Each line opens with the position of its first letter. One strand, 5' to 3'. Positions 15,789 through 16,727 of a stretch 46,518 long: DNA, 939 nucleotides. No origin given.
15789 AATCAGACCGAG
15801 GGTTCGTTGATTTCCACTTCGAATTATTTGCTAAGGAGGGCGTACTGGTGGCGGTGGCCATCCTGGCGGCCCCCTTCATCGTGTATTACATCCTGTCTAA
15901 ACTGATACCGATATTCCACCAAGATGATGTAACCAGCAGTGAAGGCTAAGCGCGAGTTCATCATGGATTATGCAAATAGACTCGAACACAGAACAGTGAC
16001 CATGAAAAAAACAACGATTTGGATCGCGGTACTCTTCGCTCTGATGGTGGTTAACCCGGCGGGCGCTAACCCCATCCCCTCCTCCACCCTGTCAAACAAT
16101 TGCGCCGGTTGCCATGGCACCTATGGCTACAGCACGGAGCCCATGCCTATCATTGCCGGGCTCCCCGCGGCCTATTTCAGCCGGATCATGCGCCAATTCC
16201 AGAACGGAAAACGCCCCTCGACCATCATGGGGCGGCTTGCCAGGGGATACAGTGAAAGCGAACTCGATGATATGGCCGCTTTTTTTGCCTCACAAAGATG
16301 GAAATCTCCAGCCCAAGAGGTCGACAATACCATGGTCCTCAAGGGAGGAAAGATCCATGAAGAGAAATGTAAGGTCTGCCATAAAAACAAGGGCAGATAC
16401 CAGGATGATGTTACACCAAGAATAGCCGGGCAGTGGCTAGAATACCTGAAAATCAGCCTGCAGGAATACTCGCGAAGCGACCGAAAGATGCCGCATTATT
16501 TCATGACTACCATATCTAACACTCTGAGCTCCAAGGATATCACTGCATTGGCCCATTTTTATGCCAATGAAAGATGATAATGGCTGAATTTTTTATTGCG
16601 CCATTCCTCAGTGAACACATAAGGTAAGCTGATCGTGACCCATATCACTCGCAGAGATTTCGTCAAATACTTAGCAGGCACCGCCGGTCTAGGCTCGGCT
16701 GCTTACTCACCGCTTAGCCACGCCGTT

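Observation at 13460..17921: fccAB embedded in one operon with a tetrahaem cytochrome / NrfC / NrfD quinone module: candidate membrane-wired sulfide dehydrogenase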

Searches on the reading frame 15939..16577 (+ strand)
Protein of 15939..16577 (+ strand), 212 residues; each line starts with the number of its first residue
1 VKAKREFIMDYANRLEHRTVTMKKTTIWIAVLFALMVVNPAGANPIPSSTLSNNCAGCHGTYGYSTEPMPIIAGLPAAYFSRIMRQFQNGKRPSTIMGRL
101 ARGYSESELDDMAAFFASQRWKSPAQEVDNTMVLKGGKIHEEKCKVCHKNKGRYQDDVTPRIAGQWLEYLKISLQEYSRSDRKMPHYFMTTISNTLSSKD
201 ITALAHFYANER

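Call 3: search_protein_families(library=pfam, proteins=[window:15939-16577:+], max_evalue=0.01)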
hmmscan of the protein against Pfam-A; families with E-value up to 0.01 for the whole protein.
window:15939-16577:+ (212 aa): 4 families
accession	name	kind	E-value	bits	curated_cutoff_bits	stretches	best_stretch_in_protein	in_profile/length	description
PF00034.26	Cytochrom_C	-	1e-09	40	21.3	1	135-207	3-85/90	Cytochrome c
PF13442.11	Cytochrome_CBB3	-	1.4e-08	35.4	27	2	50-115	9-67/68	Cytochrome C oxidase, cbb3-type, subunit III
PF09832.14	DUF2059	-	0.0012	19.2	23.6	0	98-118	9-29/60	Uncharacterized protein conserved in bacteria (DUF2059)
PF14522.11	Cytochrome_C7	-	0.0078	16.4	24.8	0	139-153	39-53/67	Cytochrome c7 and related cytochrome c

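Call 4: search_protein_families(library=ncbifam, proteins=[window:15939-16577:+], max_evalue=0.01)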
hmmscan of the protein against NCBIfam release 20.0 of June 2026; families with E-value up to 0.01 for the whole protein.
window:15939-16577:+ (212 aa): 7 families
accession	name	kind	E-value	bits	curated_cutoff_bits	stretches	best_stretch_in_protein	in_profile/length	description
NF049874.1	PdsA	exception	2.7e-25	89.4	330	1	42-210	15-196/198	periplasmic diheme shuttle PdsA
TIGR00782.1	ccoP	equivalog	8.3e-06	25.3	179.95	1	51-207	114-277/285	cytochrome-c oxidase, cbb3-type subunit III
NF050122.1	bc1_QcrC_actin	exception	1.9e-05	24.1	200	1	52-153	49-156/253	cytochrome bc1 complex diheme cytochrome c subunit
NF045930.1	Cytc6PetJCyano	equivalog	7.7e-05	22.6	135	0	25-60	7-44/110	cytochrome c6 PetJ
NF040606.1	CytoC_perox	subfamily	0.00028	20.2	150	1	109-192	273-349/524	di-heme-cytochrome C peroxidase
NF045773.1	cytochro_C550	exception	0.00048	20.1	125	0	47-117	52-117/118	cytochrome c550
TIGR01904.2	GSu_C4xC__C2xCH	domain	0.00084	19.1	27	0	49-67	46-64/73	CxxxxCH/CxxCH domain c-type cytochrome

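Call 20: search_solved_structures(query=window:16002-16577:+, max_evalue=0.01, show_alignments=2)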
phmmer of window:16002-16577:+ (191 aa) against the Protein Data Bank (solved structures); distinct sequences matched with E-value up to 0.01: 11.
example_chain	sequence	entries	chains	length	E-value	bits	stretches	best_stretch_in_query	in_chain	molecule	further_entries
3vrd_A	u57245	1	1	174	9.4e-33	116.8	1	28-190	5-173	Flavocytochrome c heme subunit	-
1fcd_C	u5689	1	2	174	8.2e-30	107.2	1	28-190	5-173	FLAVOCYTOCHROME C SULFIDE DEHYDROGENASE (CYTOCHROME SUBUNIT)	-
1h1o_A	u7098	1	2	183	2.1e-15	60.3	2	33-97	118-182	CYTOCHROME C-552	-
5n1t_B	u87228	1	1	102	1.2e-14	57.8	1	13-96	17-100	Cytochrome C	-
6q2u_A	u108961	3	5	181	3.6e-13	53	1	33-186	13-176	Cytochrome c4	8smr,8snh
1etp_A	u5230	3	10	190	3e-09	40.2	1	34-186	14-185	CYTOCHROME C4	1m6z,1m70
4o1w_A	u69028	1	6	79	2.7e-08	37.1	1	31-98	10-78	Cytochrome c552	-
5lo9_A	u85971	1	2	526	2.7e-08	37.1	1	34-189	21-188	Cytochrome C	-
8uf3_A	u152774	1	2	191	9.9e-08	35.3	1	31-187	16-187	Cytochrome C4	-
1cno_A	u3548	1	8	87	2.1e-05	27.7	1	114-189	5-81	CYTOCHROME C552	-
8yts_A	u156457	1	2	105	8.2e-05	25.8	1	26-95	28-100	Cytochrome C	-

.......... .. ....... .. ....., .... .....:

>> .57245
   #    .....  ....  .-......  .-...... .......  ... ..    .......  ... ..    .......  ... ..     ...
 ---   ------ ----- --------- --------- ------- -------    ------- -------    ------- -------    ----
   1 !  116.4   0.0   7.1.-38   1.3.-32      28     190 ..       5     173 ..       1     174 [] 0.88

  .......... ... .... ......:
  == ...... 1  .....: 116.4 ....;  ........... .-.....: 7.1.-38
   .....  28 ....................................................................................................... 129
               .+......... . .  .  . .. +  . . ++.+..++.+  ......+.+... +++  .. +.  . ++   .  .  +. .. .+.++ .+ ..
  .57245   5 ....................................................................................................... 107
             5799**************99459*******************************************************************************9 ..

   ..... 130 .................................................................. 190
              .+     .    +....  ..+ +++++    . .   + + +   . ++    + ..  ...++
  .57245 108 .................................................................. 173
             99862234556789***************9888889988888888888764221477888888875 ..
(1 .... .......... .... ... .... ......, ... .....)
